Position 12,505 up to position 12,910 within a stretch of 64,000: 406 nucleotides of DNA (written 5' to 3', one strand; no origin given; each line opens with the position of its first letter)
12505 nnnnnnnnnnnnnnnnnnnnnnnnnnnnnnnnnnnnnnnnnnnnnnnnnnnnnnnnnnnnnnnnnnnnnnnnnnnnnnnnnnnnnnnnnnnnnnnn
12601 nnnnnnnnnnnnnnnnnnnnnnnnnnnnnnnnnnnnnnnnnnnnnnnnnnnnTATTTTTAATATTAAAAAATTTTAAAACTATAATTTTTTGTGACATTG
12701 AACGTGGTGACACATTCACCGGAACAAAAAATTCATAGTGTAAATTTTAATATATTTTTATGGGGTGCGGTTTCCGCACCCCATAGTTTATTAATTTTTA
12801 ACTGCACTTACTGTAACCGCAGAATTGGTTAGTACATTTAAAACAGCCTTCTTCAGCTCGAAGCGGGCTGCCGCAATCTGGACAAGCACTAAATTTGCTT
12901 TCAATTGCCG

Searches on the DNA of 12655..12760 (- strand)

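Call 90: search_dna_similar(query=window:12655-12760:-, collection=phages, mode=distant, max_evalue=0.01, max_rows=10)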
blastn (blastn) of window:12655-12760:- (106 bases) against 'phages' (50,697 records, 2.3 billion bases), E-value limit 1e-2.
No match.

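Call 91: search_dna_similar(query=window:12655-12760:-, collection=plasmids, mode=distant, max_evalue=0.01, max_rows=10)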
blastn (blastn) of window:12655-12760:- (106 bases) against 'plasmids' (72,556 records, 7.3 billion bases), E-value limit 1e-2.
Records with a match: 5; places in all: 5; records where one place covers at least 80% of the query: 0.
Best place of each record, by identity: 80-90% 5.
By first word of the organism name: Clostridium 4; Paraclostridium 1.
By predicted mobility (MOB-suite, as given by PLSDB): mobilizable 4; non-mobilizable 1.
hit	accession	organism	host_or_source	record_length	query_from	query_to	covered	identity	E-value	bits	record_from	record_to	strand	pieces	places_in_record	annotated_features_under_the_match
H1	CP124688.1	Paraclostridium bifermentans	Whole organism,peat soil sample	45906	70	106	35%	89.2%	6e-3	46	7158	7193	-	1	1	zf-HC2 domain-containing protein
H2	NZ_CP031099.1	Clostridium botulinum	-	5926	70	106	35%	87.2%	6e-3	46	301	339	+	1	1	hypothetical protein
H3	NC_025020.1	Clostridium botulinum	-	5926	70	106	35%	87.2%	6e-3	46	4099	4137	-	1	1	none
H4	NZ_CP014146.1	Clostridium botulinum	Microbial isolate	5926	70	106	35%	87.2%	6e-3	46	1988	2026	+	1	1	hypothetical protein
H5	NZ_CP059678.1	Clostridium botulinum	Carrot juice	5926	70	106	35%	87.2%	6e-3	46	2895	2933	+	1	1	hypothetical protein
